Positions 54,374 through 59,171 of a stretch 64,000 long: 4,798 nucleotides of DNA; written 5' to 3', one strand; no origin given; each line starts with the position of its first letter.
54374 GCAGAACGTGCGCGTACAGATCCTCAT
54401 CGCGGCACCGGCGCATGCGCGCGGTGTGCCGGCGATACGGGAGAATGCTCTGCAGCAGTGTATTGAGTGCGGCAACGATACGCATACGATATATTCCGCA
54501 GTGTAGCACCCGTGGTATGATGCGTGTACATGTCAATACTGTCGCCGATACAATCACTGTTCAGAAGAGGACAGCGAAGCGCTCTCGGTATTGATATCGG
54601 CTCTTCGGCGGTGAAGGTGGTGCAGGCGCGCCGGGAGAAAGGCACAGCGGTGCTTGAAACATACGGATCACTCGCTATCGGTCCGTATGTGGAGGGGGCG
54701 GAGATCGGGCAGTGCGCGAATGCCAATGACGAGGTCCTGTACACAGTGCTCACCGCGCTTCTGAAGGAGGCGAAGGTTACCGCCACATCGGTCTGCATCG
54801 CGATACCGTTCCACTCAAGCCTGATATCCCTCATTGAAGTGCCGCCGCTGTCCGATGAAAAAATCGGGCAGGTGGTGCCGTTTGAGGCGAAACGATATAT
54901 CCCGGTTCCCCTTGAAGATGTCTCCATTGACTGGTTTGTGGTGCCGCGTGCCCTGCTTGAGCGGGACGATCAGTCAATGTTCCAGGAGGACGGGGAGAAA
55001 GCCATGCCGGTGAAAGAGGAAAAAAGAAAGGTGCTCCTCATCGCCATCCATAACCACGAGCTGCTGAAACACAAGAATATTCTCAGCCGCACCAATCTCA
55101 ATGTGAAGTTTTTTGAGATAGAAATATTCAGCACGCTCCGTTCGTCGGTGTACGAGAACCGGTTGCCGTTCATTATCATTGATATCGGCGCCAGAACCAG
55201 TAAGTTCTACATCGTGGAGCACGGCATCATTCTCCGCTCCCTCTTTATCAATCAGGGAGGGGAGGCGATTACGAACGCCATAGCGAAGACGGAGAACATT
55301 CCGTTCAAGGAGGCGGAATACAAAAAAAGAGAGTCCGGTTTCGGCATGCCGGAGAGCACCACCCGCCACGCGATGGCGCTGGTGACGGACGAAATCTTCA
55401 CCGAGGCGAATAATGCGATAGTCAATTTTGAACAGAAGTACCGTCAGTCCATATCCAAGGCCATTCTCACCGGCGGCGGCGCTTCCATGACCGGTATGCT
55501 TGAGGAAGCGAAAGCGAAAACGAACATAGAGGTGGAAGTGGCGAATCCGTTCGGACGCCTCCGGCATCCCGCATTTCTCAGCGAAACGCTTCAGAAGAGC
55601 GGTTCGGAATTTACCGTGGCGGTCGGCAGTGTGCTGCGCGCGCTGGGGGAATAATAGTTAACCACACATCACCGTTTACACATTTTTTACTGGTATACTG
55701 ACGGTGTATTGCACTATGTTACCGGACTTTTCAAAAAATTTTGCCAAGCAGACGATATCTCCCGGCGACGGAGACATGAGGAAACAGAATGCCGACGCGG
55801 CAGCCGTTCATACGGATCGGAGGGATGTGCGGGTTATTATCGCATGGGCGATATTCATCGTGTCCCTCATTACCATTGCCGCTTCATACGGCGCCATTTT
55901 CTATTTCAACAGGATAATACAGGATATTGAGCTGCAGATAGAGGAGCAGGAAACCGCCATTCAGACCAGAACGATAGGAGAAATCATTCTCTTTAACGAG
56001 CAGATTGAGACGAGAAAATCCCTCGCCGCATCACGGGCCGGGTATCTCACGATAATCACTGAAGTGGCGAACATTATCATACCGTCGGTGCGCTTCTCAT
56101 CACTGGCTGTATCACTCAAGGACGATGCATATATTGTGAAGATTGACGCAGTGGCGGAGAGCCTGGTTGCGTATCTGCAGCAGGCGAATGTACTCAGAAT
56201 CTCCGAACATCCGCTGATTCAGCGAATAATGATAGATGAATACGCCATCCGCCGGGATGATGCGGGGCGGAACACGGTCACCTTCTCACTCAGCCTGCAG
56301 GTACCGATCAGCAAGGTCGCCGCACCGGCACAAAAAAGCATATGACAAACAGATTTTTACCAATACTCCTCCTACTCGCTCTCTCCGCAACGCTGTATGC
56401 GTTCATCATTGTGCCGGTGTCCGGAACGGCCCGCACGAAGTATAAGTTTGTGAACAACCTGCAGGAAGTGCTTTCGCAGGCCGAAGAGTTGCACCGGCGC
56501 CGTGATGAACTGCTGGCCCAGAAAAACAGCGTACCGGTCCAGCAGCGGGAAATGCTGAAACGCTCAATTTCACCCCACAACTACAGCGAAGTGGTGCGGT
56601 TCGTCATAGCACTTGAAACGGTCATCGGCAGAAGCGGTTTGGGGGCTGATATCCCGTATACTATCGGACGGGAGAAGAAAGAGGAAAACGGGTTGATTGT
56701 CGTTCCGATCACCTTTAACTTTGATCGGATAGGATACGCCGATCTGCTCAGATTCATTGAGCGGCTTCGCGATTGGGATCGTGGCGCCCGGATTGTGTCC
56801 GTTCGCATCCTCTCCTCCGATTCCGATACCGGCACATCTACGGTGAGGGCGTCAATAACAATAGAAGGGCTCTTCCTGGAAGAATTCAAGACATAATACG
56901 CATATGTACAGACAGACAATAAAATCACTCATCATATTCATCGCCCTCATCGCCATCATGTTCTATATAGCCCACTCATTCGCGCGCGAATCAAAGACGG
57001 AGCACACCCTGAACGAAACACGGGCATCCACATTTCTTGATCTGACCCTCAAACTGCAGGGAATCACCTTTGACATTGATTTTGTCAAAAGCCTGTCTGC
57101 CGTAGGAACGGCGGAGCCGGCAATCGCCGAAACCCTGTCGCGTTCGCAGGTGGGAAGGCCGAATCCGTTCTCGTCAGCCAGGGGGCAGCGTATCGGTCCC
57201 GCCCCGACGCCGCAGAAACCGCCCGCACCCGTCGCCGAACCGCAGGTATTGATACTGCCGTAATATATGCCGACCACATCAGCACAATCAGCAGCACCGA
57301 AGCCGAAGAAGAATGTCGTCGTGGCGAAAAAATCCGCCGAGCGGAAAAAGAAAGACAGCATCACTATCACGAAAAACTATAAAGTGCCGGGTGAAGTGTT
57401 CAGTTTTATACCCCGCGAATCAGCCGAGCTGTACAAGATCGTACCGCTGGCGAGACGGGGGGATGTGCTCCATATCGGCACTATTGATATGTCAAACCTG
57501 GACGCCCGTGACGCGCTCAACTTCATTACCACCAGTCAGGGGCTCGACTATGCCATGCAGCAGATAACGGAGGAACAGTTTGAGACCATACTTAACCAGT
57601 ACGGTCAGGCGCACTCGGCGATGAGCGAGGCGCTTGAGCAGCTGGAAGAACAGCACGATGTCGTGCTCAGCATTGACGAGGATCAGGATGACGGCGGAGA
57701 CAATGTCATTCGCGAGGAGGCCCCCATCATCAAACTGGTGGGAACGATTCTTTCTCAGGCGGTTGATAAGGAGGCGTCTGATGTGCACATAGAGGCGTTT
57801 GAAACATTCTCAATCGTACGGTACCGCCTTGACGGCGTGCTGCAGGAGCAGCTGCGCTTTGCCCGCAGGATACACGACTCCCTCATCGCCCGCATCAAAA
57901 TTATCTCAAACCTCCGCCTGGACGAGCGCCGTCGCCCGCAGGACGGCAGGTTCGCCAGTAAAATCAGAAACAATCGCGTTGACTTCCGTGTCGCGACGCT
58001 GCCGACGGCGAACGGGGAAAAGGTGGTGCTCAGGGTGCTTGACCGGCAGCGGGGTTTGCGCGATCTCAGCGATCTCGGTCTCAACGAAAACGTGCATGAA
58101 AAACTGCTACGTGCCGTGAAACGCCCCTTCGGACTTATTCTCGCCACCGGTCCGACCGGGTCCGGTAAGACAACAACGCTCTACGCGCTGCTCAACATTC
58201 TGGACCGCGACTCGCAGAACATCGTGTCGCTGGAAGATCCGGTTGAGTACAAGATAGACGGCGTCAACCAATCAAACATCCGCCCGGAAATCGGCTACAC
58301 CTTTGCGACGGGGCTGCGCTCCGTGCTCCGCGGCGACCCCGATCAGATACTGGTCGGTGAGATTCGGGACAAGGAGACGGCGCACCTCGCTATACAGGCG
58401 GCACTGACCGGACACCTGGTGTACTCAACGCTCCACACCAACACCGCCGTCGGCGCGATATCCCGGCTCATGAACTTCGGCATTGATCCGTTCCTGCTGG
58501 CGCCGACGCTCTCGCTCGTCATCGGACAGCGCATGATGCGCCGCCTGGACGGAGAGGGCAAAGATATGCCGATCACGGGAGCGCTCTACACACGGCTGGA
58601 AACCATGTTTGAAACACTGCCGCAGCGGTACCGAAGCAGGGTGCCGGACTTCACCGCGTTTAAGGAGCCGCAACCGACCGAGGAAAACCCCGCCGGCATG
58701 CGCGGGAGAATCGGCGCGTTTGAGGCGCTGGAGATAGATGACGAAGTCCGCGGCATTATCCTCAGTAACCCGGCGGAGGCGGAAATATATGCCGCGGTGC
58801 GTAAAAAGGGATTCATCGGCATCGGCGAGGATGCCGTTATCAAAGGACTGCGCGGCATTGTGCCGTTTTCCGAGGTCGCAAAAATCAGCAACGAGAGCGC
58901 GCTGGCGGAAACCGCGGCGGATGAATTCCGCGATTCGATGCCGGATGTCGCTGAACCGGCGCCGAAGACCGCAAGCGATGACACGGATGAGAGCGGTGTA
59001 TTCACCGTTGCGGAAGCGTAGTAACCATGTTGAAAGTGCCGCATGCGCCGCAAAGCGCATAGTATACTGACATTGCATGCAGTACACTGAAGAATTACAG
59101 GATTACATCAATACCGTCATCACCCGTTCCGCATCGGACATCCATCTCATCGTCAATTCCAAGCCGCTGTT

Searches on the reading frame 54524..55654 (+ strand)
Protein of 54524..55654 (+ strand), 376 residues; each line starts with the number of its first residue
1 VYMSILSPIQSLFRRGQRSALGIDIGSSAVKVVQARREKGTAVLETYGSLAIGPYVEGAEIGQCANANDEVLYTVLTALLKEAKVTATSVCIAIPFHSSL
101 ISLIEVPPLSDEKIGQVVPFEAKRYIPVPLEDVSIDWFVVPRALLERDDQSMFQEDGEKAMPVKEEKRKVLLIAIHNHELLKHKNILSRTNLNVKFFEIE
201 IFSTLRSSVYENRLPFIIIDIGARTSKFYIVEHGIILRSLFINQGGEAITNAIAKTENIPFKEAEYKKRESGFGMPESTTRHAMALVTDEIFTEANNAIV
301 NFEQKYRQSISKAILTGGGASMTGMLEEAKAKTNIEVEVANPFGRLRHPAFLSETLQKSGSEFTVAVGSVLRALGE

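Call 26: search_protein_families(library=pfam, proteins=[window:54524-55654:+], max_evalue=0.0001)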
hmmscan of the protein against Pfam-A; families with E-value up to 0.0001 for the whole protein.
window:54524-55654:+ (376 aa): 2 families
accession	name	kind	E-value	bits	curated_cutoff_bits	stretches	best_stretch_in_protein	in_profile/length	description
PF11104.14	PilM_2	-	3.3e-37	128.6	27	1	22-372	1-338/340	Type IV pilus assembly protein PilM;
PF14450.12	FtsA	-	8.6e-15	55.7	31.8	1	218-353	2-124/127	Cell division protein FtsA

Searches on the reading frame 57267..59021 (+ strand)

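Call 26: search_protein_families(library=pfam, proteins=[window:57267-59021:+], max_evalue=0.0001)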
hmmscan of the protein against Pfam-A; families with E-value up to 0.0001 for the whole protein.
window:57267-59021:+ (584 aa): 3 families
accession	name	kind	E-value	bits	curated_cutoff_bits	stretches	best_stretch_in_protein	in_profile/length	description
PF00437.27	T2SSE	-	4.4e-112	374.8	24.9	1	150-528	4-362/370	Type II/IV secretion system protein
PF05157.20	MshEN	-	3.4e-10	40.2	23.1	1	38-115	11-86/90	MshEN domain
PF13401.12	AAA_22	-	2.1e-05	25.3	27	0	289-325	6-42/130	AAA domain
